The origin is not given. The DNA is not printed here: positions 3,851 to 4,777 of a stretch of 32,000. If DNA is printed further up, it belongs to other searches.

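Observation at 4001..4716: TraX-family gene translationally coupled to zot in two divergent inoviruses, plus a conserved coupled micro-ORF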

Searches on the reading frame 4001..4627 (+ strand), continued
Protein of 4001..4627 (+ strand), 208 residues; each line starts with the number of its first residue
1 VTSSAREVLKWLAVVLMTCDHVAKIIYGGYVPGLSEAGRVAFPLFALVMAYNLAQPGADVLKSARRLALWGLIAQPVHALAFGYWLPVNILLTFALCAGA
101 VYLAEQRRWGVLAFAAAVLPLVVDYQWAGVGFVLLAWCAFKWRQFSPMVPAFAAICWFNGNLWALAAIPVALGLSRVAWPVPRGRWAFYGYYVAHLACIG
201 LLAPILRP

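Call 34: find_homologous_proteins(query=window:4001-4624:+, max_evalue=0.001)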
Query window:4001-4624:+ (208 aa): 427 proteins with E <= 0.001 among 2260 candidates; the best 120 are listed.
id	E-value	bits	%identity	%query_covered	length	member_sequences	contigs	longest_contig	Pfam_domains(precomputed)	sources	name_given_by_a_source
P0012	9.7e-121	419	93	100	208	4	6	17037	PF05857.18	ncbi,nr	ncbi:TPA: conjugal transfer protein [Stenotrophomonas maltophilia]|nr:conjugal transfer protein [Ste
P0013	1.6e-119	415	94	100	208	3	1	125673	PF05857.18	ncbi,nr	ncbi:TPA: conjugal transfer protein [Stenotrophomonas maltophilia]|nr:conjugal transfer protein [Ste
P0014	1.1e-117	409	91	100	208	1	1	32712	PF05857.18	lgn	-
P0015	2.2e-116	405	90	100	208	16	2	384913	PF05857.18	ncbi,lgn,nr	ncbi:TPA: TraX family protein [Stenotrophomonas maltophilia]|nr:TrbP protein [Stenotrophomonas malto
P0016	4.2e-115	401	89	100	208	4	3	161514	PF05857.18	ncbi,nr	ncbi:conjugal transfer protein [Stenotrophomonas maltophilia]|nr:conjugal transfer protein [Stenotro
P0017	1.2e-114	400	87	100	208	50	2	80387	PF05857.18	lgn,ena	-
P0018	2.2e-114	399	89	100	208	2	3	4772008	PF05857.18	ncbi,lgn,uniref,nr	ncbi:TraX family protein [Stenotrophomonas sp. Sm3212]|uniref:TraX family protein n=1 Tax=Stenotroph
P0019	3.0e-114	398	86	100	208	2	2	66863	PF05857.18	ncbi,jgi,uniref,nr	ncbi:TraX family protein [Stenotrophomonas maltophilia]|jgi:uncharacterized membrane protein (GlpM f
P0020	3.5e-114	398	88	100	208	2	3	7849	PF05857.18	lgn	-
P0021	3.8e-114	398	88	100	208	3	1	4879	PF05857.18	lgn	-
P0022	4.2e-114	398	88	100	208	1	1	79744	PF05857.18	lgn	-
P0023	6.6e-114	397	88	100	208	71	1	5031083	PF05857.18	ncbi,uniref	ncbi:TraX family protein [Stenotrophomonas muris]|uniref:TraX family protein n=1 Tax=Stenotrophomona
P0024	7.6e-114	397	86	100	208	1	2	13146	PF05857.18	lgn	-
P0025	1.3e-113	396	88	100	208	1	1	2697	PF05857.18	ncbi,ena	-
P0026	2.8e-113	395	88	100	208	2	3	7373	PF05857.18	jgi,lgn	jgi:hypothetical protein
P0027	5.0e-113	394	86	100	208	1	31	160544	PF05857.18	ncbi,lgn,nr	ncbi:TPA: conjugal transfer protein [Stenotrophomonas maltophilia]|nr:conjugal transfer protein [Ste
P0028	9.2e-113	393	87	100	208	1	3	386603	PF05857.18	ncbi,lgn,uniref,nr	ncbi:TraX family protein [Stenotrophomonas sepilia]|uniref:TraX family protein n=1 Tax=Stenotrophomo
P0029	1.8e-112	392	86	100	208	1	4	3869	PF05857.18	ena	-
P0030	9.0e-112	390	87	100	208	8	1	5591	PF05857.18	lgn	-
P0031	5.3e-111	388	85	100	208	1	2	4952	PF05857.18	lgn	-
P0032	9.0e-111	387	87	100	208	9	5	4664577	PF05857.18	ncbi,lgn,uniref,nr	ncbi:TraX family protein [Stenotrophomonas sp. Sm3147]|uniref:TraX family protein n=1 Tax=Stenotroph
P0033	1.4e-110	386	84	100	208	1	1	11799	PF05857.18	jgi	jgi:hypothetical protein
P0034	2.2e-110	386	86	100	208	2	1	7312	PF05857.18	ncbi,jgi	-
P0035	2.6e-110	385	86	100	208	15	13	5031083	PF05857.18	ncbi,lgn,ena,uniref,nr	ncbi:conjugal transfer protein [Stenotrophomonas maltophilia]|uniref:TraX family protein n=1 Tax=Ste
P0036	3.7e-110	385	87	100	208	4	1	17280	PF05857.18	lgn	-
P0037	4.1e-110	385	85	100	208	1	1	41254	PF05857.18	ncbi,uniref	ncbi:TraX family protein [Stenotrophomonas forensis]|uniref:TraX family protein n=1 Tax=Stenotrophom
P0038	4.6e-110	385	85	100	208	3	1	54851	PF05857.18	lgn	-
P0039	5.3e-110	384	86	100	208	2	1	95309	PF05857.18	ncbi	ncbi:TPA: TraX family protein [Stenotrophomonas maltophilia]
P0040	6.3e-110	384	85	100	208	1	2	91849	PF05857.18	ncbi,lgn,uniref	ncbi:TraX family protein [Stenotrophomonas maltophilia]|uniref:TraX family protein n=1 Tax=Stenotrop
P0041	6.1e-109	381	84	100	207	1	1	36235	PF05857.18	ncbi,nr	ncbi:TraX family protein [Stenotrophomonas thermophila]|nr:putative transmembrane mating pair format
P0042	1.3e-108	380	86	99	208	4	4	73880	PF05857.18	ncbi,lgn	-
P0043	6.3e-107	374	86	99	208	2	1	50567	PF05857.18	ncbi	-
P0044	7.7e-107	374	83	100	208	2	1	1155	PF05857.18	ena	-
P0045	9.2e-107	374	85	100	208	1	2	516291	PF05857.18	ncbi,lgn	-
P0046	9.8e-107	374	84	100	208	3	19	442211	PF05857.18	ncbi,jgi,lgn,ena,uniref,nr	ncbi:conjugal transfer protein [Stenotrophomonas maltophilia]|uniref:Conjugal transfer protein n=1 T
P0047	1.4e-106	373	83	100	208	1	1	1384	PF05857.18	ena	-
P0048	2.9e-106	372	84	100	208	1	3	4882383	PF05857.18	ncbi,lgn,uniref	ncbi:TraX family protein [Stenotrophomonas muris]|uniref:TraX family protein n=1 Tax=Stenotrophomona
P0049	5.3e-106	371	85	96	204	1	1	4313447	PF05857.18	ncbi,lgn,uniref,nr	ncbi:TraX family protein [Stenotrophomonas maltophilia]|uniref:TraX family protein n=1 Tax=Stenotrop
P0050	6.6e-106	371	81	100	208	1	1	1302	PF05857.18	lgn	-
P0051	7.4e-106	371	84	100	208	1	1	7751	PF05857.18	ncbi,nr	ncbi:conjugal transfer protein [Stenotrophomonas maltophilia]|nr:conjugal transfer protein [Stenotro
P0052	8.5e-104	364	82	100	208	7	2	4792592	PF05857.18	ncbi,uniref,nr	ncbi:TraX family protein [Stenotrophomonas maltophilia]|uniref:TraX family protein n=1 Tax=Stenotrop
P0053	2.2e-103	363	81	100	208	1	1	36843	PF05857.18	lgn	-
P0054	2.1e-102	360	82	100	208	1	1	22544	PF05857.18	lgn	-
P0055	4.6e-102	358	82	100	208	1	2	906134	PF05857.18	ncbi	-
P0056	8.0e-102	358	81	100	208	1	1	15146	PF05857.18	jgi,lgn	-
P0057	8.4e-102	358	80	100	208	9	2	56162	PF05857.18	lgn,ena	-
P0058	8.7e-102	358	82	100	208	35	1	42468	PF05857.18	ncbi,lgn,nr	nr:TraX family protein [Stenotrophomonas geniculata]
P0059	9.1e-102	357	82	100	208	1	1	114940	PF05857.18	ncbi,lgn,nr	ncbi:TPA: conjugal transfer protein [Stenotrophomonas maltophilia]|nr:conjugal transfer protein [Ste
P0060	4.0e-101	355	80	100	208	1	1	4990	PF05857.18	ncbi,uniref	ncbi:TraX family protein [Stenotrophomonas geniculata]|uniref:TraX family protein n=1 Tax=Stenotroph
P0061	4.4e-101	355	79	100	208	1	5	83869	PF05857.18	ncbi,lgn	ncbi:TPA: TraX family protein [Stenotrophomonas maltophilia]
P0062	7.2e-101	355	79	100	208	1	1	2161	PF05857.18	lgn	-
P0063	1.7e-100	353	80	100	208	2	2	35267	PF05857.18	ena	-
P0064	2.2e-100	353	79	100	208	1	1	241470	PF05857.18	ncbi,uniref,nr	ncbi:TraX family protein [Stenotrophomonas maltophilia]|uniref:TraX family protein n=1 Tax=Stenotrop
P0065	2.9e-100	353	79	100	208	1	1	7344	PF05857.18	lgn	-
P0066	3.7e-100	352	79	100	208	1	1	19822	PF05857.18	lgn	-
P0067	7.4e-100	351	80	100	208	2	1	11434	PF05857.18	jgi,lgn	-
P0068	1.1e-99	351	79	100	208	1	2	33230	PF05857.18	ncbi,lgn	-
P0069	1.7e-99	350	81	94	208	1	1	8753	PF05857.18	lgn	-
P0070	1.7e-99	350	80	100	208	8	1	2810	PF05857.18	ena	-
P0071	2.5e-99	349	79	100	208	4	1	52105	PF05857.18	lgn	-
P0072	2.8e-99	349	78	100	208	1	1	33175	PF05857.18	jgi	-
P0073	3.5e-99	349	78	100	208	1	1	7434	PF05857.18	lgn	-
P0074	6.1e-99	348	78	100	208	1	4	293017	PF05857.18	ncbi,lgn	-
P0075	7.5e-99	348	79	100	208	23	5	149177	PF05857.18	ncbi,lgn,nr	ncbi:TPA: conjugal transfer protein [Stenotrophomonas maltophilia]|nr:conjugal transfer protein [Ste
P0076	8.9e-99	348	78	100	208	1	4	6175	PF05857.18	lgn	-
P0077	1.3e-98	347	78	100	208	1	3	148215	PF05857.18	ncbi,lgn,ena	-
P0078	1.6e-98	347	78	100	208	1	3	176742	PF05857.18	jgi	jgi:hypothetical protein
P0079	1.7e-98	347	78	100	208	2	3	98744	PF05857.18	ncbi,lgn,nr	ncbi:conjugal transfer protein [Stenotrophomonas maltophilia]|nr:conjugal transfer protein [Stenotro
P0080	2.1e-98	346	80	100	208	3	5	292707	PF05857.18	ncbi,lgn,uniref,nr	ncbi:TraX family protein [Stenotrophomonas maltophilia]|uniref:TraX family protein n=1 Tax=Stenotrop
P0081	2.2e-98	346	80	100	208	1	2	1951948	PF05857.18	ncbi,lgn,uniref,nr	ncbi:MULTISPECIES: TraX family protein [Stenotrophomonas]|uniref:TraX family protein n=1 Tax=Stenotr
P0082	5.0e-98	345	79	100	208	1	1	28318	PF05857.18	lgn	-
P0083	5.1e-98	345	78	100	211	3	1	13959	PF05857.18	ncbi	-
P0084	6.5e-98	345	78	100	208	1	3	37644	PF05857.18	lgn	-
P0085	7.1e-98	345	79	94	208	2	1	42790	PF05857.18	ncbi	-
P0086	8.6e-98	344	78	100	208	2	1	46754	PF05857.18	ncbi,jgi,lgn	-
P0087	9.8e-98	344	77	100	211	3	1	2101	PF05857.18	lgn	-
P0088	1.2e-97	344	78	100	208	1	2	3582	PF05857.18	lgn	-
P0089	1.8e-97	343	79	100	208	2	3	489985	PF05857.18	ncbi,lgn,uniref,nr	ncbi:conjugal transfer protein [Stenotrophomonas maltophilia]|uniref:Conjugal transfer protein n=1 T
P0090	4.9e-97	342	78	100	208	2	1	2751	PF05857.18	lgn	-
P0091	1.2e-96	341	76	100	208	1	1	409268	PF05857.18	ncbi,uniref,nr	ncbi:TraX family protein [Stenotrophomonas sp. SMYL7]|uniref:TraX family protein n=1 Tax=Stenotropho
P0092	1.3e-96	341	75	100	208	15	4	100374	PF05857.18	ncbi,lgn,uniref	ncbi:TraX family protein [Stenotrophomonas maltophilia]|uniref:TraX family protein n=1 Tax=Stenotrop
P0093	2.1e-96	340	77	100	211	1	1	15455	PF05857.18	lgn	-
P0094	2.6e-96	340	78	100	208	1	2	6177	PF05857.18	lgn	-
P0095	3.3e-96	339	77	100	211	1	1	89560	PF05857.18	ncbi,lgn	ncbi:TPA: TraX family protein [Stenotrophomonas maltophilia]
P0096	5.5e-96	339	76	100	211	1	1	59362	PF05857.18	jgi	-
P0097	1.3e-95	337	79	97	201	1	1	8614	PF05857.18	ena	-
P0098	1.7e-95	337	77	100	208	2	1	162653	PF05857.18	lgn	-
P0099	6.2e-95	335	78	97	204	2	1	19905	PF05857.18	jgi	-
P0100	4.0e-94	332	76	100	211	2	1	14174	PF05857.18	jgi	-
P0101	1.8e-92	327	76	99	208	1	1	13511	PF05857.18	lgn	-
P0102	6.6e-91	322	80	92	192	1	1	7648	PF05857.18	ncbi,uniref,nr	ncbi:trbP-related [Stenotrophomonas phage SMA6]|uniref:TrbP-related n=1 Tax=Stenotrophomonas phage S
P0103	8.3e-91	322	76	94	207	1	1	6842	PF05857.18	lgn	-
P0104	1.1e-89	318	78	94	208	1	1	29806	PF05857.18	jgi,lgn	-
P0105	2.1e-89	317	73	96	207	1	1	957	PF05857.18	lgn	-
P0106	6.0e-89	316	77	92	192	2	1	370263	PF05857.18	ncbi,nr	ncbi:conjugal transfer protein [Stenotrophomonas maltophilia]|nr:conjugal transfer protein [Stenotro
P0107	7.4e-89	315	73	96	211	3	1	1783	PF05857.18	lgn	-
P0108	1.8e-88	314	73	96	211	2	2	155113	PF05857.18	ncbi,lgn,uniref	ncbi:TraX family protein [Stenotrophomonas maltophilia]|uniref:TraX family protein n=1 Tax=Stenotrop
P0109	3.9e-88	313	73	96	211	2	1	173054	PF05857.18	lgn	-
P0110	6.3e-88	312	73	92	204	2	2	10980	PF05857.18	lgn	-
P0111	1.6e-87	311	73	94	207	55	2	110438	PF05857.18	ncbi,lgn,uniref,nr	ncbi:TraX family protein [Stenotrophomonas maltophilia]|uniref:TraX family protein n=1 Tax=Stenotrop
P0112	2.2e-87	310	73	98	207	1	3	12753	PF05857.18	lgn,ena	-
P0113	2.8e-87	310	73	100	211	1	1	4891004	PF05857.18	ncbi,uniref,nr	ncbi:TraX family protein [Stenotrophomonas maltophilia]|uniref:TraX family protein n=1 Tax=Stenotrop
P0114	8.8e-86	305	72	100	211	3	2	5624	PF05857.18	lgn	-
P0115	1.8e-85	304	72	99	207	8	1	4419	PF05857.18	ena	-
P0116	2.8e-85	304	69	100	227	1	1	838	PF05857.18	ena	-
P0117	5.0e-85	303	71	96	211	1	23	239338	PF05857.18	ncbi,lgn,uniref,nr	ncbi:TraX family protein [Stenotrophomonas maltophilia]|uniref:TraX family protein n=1 Tax=Stenotrop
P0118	9.1e-84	299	71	100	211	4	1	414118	PF05857.18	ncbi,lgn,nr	ncbi:conjugal transfer protein [Stenotrophomonas maltophilia]|nr:conjugal transfer protein [Stenotro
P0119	3.1e-83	297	72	93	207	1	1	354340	PF05857.18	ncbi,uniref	ncbi:TraX family protein [Stenotrophomonas sp. ATs4]|uniref:TraX family protein n=1 Tax=Stenotrophom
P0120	7.0e-83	296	71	96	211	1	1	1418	PF05857.18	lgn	-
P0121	1.8e-82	294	67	100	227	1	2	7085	PF05857.18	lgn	-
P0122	1.5e-81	291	67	96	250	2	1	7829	PF05857.18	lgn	-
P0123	1.8e-81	291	73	100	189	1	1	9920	PF05857.18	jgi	-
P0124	9.4e-81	289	70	96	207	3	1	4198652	PF05857.18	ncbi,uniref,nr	ncbi:TraX family protein [Stenotrophomonas rhizophila]|uniref:TraX family protein n=1 Tax=Stenotroph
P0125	4.0e-80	287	70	100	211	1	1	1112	PF05857.18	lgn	-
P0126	2.3e-79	284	69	94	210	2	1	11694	PF05857.18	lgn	-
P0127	5.4e-79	283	70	94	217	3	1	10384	PF05857.18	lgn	-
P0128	5.5e-79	283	67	99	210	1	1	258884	PF05857.18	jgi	jgi:hypothetical protein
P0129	7.2e-79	283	67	94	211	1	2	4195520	PF05857.18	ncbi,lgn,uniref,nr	ncbi:conjugal transfer protein [Stenotrophomonas lactitubi]|uniref:TraX family protein n=1 Tax=Steno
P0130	9.0e-79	282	65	100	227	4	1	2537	PF05857.18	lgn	-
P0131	4.7e-77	277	69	96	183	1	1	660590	PF05857.18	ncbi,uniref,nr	ncbi:conjugal transfer protein [Stenotrophomonas sp. MH181796]|uniref:TraX family protein n=1 Tax=St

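Call 41: search_protein_families(library=pfam, proteins=[L094:304-2262:+, L094:2298-2939:+, L094:2857-3804:-, L094:3869-4624:+, L094:4671-5819:+, L094:5853-7568:-, L094:7679-8434:-, L102:168-1832:+, L102:2966-3949:+, L102:4625-5173:+], max_evalue=0.001)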
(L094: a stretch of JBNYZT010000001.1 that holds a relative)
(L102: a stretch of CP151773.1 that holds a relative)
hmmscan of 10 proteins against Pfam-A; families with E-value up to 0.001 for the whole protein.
L094:304-2262:+ (652 aa): 0 families

L094:2298-2939:+ (213 aa): 0 families

L094:2857-3804:- (315 aa): 2 families
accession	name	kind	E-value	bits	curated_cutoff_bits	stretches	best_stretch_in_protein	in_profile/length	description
PF00561.26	Abhydrolase_1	-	1.7e-28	100.4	25.8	1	36-296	2-241/245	alpha/beta hydrolase fold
PF12146.15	Hydrolase_4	-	1.5e-12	47.8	27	1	61-287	32-223/239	Serine aminopeptidase, S33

L094:3869-4624:+ (251 aa): 1 family
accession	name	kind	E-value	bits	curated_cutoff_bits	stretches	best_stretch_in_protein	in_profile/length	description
PF05857.17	TraX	-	1.1e-41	143.6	25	1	50-244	2-214/217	TraX protein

L094:4671-5819:+ (382 aa): 1 family
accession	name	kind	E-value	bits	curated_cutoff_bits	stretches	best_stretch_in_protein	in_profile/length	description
PF06224.18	AlkZ-like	-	7.7e-50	170.8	25.9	1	47-379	1-329/329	DNA glycosylase AlkZ-like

L094:5853-7568:- (571 aa): 8 families
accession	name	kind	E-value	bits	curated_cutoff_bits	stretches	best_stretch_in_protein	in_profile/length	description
PF00990.26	GGDEF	-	2.8e-23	82.9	23.8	1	429-565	3-159/161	Diguanylate cyclase, GGDEF domain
PF08448.16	PAS_4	-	1.3e-14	54.8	23.1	1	318-417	8-109/110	PAS fold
PF01590.32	GAF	-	2.4e-11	44.8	22.4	1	23-149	2-127/133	GAF domain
PF08447.18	PAS_3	-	1.5e-09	38.5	25.6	1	203-280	2-81/89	PAS fold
PF13426.13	PAS_9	-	9e-09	36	27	1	322-388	8-74/103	PAS domain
PF00989.32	PAS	-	6.4e-07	29.8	22.6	1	306-391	2-89/113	PAS fold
PF13185.12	GAF_2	-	4e-05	24.3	28.6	1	24-156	5-136/136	GAF domain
PF13188.13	PAS_8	-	0.00055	20.2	21.8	0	306-361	2-57/65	PAS domain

L094:7679-8434:- (251 aa): 1 family
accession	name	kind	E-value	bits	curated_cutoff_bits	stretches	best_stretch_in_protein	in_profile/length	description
PF02245.21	Pur_DNA_glyco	-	3.2e-61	206.3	27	1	56-234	2-180/181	Methylpurine-DNA glycosylase (MPG)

L102:168-1832:+ (554 aa): 0 families

L102:2966-3949:+ (327 aa): 0 families

L102:4625-5173:+ (182 aa): 1 family
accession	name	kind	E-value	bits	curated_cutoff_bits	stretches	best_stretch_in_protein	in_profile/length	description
PF02566.24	OsmC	-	2.6e-15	57.1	27.5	1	84-179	2-99/100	OsmC-like protein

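Call 62: predict_structure(alignment_id=A2)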
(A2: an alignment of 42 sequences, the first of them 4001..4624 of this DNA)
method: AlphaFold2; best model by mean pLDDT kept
length: 208 residues; sequences in the alignment: 42
mean_pLDDT: 82.4   pTM: 0.78
mean pLDDT of the five models: 82.4, 81.1, 79.8, 77.7, 76.4
residues with pLDDT >= 90: 30; 70-90: 162; 50-70: 16; < 50: 0
segments of 3 or more residues with pLDDT < 50: none
pLDDT, mean of each block of 10 residues (from residue 1): 83 87 85 82 86 88 85 86 81 88 92 88 82 91 85 75 68 71 70 80 76
secondary structure, 60 per line:
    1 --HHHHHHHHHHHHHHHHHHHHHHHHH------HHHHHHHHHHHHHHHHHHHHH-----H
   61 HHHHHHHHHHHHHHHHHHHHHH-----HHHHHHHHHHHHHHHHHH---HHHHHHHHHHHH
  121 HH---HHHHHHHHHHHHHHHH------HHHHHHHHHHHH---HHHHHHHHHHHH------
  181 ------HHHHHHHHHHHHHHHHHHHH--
elements in order: H3-27 H34-54 H60-82 H88-105 H109-122 H126-141 H148-159 H163-174 H187-206

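Call 66: fold_search(model_id=the predicted structure, library=pdb)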
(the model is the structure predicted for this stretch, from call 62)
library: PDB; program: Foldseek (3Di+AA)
matches with E <= 10: 474; with E <= 0.001: 0
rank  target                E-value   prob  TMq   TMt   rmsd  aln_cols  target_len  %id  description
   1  3o1i_B                1.7e-01  0.16  0.16  0.13  27.4       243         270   16  Crystal Structure of the TorS sensor domain - TorT complex in the absence of ligand (released 2011-12-21)
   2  6gyh                  1.8e-01  0.14  0.17  0.17  15.7       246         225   14  Crystal structure of the light-driven proton pump Coccomyxa subellipsoidea Rhodopsin CsR (released 2019-03-27)
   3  4hyj_B                2.3e-01  0.25  0.21  0.20  14.5       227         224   12  Crystal structure of Exiguobacterium sibiricum rhodopsin (released 2013-07-17)
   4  9dqh_A                2.3e-01  0.25  0.21  0.20  17.3       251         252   16  CryoEM structure of Gq-coupled MRGPRD with a new agonist EP-2825 (released 2024-12-11)
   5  7unj_A                2.3e-01  0.13  0.14  0.14  19.7       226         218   17  De novo designed chlorophyll dimer protein with Zn pheophorbide a methyl ester matching geometry of purple bacterial s (released 2023-04-19)
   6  9bud_R                2.3e-01  0.12  0.15  0.11  16.8       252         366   13  Human calcitonin Receptor in complex with Gs and cagrilintide in the CT-like conformation (released 2025-04-23)
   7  7unj_B                2.5e-01  0.14  0.15  0.14  19.9       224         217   16  De novo designed chlorophyll dimer protein with Zn pheophorbide a methyl ester matching geometry of purple bacterial s (released 2023-04-19)
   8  6xz6_A                2.5e-01  0.09  0.12  0.11  22.6       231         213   12  Structure of the trypanosome brucei factor H receptor bound to domain D5 of bovine factor H (released 2020-03-25)
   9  6w2y_A                4.7e-01  0.15  0.20  0.09  15.9       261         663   13  CryoEM Structure of GABAB1b Homodimer (released 2020-07-01)
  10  6lm1_A                5.1e-01  0.16  0.23  0.22  12.3       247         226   13  The crystal structure of cyanorhodopsin (CyR) N4075R from cyanobacteria Tolypothrix sp. NIES-4075 (released 2020-10-21)
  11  8rql_R                7.7e-01  0.13  0.21  0.18  17.2       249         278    9  TAS2R14 receptor bound to flufenamic acid and gustducin (released 2024-11-27)
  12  4pho_C                7.7e-01  0.07  0.14  0.12  23.1       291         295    8  ClyA CC6/264 ox (2-303) (released 2014-09-24)
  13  8vli_B                8.5e-01  0.38  0.37  0.19  14.5       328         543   11  Cryo-EM structure of human HGSNAT bound with CoA and product analog (released 2024-06-26)
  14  8oyy_B                8.5e-01  0.14  0.24  0.22  14.3       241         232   11  De novo designed soluble GPCR-like fold GLF_32 (released 2023-10-18)
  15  8zxk_C                8.5e-01  0.10  0.20  0.11  16.9       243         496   15  Cryo-EM structure of trimethylamine transporter TmaT binding with TMA (released 2024-11-06)
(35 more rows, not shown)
